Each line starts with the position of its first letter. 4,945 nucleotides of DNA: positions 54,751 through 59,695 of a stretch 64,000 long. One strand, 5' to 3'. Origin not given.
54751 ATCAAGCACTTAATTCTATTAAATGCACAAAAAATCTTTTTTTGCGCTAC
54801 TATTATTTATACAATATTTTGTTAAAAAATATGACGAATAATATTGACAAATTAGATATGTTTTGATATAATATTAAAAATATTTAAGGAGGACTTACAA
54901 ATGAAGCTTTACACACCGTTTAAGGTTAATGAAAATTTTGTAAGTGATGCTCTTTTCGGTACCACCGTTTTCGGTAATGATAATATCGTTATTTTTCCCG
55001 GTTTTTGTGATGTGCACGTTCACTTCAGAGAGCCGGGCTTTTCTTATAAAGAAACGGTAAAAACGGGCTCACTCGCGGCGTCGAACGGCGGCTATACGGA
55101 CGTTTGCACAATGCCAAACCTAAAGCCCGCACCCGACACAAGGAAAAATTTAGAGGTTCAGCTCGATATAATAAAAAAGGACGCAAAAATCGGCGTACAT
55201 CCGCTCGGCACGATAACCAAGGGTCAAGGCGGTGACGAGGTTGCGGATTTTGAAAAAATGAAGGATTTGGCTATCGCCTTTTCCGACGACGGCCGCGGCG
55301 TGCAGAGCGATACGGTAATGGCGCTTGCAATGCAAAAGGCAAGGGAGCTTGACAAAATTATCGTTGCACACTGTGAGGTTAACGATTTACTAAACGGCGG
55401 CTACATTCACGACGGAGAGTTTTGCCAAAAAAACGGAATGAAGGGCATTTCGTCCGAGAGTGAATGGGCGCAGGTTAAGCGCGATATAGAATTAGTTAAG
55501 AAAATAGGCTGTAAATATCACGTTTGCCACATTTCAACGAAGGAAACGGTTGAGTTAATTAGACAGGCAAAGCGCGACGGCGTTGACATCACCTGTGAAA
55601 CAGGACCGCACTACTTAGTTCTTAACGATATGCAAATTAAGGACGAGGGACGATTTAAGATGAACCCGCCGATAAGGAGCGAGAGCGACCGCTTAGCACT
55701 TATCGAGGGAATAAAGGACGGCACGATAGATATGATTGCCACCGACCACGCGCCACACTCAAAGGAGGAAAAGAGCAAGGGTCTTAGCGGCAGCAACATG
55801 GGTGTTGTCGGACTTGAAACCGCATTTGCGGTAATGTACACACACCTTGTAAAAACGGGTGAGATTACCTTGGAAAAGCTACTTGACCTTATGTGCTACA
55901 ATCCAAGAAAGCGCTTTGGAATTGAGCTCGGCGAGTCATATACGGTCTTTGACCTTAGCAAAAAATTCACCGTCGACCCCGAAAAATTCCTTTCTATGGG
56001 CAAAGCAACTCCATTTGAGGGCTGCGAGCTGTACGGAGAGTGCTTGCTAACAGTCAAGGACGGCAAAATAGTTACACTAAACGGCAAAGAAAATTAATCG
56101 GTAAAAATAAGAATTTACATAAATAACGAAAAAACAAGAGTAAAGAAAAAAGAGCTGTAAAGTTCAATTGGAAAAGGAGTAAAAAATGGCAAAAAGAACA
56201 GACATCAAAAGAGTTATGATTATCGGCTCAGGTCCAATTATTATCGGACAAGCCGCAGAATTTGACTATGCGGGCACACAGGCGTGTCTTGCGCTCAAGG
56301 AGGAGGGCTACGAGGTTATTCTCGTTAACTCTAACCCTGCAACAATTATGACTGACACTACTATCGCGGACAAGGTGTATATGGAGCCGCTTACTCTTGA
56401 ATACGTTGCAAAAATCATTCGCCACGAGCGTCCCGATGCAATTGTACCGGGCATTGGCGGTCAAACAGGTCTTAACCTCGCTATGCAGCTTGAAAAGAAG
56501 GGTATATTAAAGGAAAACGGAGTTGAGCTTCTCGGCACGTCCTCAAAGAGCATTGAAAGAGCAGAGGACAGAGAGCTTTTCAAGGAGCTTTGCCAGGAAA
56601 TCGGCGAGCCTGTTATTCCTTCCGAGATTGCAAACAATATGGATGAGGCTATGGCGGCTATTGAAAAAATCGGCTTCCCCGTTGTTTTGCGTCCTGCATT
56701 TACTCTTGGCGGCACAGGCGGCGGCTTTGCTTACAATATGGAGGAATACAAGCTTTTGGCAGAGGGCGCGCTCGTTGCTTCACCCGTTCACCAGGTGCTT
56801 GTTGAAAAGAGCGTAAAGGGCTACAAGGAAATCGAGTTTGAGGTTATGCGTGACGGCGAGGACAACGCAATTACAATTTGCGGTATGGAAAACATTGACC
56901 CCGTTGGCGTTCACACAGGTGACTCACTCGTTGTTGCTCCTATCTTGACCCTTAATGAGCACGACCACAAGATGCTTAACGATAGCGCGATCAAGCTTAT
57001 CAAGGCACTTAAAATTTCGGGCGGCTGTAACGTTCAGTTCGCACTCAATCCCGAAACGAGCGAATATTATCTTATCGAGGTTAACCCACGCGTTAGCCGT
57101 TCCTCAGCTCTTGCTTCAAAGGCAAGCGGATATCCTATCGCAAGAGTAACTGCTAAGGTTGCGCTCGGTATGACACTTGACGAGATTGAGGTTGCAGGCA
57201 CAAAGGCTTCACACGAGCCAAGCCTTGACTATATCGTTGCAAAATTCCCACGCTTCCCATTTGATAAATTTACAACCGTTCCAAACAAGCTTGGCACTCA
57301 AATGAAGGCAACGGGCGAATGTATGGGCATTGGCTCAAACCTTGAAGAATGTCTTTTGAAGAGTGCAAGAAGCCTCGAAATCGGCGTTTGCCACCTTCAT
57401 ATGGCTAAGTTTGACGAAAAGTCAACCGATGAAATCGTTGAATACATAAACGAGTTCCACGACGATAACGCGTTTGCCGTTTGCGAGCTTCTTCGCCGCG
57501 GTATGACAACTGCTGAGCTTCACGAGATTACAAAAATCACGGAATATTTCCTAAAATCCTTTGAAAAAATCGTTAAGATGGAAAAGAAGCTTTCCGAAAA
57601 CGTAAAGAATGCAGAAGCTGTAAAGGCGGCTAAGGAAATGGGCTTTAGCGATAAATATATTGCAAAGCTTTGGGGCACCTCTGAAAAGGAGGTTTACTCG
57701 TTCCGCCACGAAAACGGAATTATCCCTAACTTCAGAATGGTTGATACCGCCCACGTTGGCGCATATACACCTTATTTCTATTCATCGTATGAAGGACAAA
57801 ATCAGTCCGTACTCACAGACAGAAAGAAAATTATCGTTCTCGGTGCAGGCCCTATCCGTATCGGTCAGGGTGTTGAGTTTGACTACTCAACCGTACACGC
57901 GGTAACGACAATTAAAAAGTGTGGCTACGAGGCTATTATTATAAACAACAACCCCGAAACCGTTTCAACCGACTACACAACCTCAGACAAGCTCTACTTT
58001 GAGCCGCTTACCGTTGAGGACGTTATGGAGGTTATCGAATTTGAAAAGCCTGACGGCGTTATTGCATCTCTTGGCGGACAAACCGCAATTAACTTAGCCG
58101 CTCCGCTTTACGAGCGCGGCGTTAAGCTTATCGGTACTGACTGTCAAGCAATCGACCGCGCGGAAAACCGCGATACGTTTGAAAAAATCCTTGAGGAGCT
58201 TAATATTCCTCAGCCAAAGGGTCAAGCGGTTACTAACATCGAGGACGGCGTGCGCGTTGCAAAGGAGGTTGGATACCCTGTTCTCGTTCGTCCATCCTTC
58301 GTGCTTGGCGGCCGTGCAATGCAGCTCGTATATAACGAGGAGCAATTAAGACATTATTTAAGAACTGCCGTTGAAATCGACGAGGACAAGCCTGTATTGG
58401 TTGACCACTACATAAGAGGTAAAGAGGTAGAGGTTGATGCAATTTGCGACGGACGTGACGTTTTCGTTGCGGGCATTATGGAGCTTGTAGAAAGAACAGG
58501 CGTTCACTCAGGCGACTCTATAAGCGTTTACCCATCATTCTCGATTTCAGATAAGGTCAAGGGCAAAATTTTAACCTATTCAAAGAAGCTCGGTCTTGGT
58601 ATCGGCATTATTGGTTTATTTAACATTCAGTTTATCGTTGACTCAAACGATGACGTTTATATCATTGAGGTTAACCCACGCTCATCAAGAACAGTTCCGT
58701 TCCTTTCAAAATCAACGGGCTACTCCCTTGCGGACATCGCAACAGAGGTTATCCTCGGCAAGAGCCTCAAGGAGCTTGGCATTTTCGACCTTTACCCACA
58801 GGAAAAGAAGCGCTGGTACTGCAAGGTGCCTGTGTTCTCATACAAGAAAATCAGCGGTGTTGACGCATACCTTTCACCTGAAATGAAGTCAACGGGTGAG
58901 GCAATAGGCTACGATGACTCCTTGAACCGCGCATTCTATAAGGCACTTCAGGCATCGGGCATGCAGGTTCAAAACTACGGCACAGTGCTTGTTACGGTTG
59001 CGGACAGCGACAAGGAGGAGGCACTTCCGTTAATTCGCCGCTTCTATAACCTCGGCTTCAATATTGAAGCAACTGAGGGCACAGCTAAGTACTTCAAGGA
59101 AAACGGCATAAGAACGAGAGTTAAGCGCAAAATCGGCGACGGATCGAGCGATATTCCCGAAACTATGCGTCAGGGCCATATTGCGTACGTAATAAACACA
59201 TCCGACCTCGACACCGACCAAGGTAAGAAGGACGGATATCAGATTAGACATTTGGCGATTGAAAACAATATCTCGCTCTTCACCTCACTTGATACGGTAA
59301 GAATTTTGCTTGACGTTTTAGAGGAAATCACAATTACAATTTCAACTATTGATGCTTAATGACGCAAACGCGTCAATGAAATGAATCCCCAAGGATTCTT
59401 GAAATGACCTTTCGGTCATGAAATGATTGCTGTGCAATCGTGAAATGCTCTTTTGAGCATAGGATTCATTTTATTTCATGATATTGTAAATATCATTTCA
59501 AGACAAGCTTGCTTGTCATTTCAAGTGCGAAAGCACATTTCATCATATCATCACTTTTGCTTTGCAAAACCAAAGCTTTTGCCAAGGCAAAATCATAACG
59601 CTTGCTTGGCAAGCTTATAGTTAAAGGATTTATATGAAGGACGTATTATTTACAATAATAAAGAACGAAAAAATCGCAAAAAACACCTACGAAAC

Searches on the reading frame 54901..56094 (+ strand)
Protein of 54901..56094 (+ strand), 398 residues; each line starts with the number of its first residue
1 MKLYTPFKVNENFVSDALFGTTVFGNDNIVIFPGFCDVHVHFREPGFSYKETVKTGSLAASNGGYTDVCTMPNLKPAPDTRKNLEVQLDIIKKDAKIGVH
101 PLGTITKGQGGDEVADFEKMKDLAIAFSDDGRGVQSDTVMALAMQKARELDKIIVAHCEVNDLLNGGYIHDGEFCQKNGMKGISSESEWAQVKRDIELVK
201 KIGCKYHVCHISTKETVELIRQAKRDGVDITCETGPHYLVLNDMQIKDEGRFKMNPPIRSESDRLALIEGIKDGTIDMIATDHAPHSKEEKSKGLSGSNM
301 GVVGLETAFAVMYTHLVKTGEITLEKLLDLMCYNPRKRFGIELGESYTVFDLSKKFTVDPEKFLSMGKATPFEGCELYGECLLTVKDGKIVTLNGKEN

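Call 62: search_protein_families(library=pfam, proteins=[window:54901-56094:+], max_evalue=0.00001)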
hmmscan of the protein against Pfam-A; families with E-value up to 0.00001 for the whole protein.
window:54901-56094:+ (398 aa): 2 families
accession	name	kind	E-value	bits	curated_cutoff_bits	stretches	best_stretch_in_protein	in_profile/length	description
PF01979.26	Amidohydro_1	-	8.4e-24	84.9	25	1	30-344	1-305/345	Amidohydrolase family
PF12890.13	DHOase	-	8.9e-22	78.2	21.2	1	30-215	3-141/142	Dihydro-orotase-like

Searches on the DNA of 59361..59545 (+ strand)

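Call 71: search_dna_similar(query=window:59361-59545:+, collection=plasmids, mode=distant, max_evalue=0.01, max_rows=10)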
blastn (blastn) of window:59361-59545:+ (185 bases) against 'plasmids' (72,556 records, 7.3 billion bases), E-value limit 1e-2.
No match.
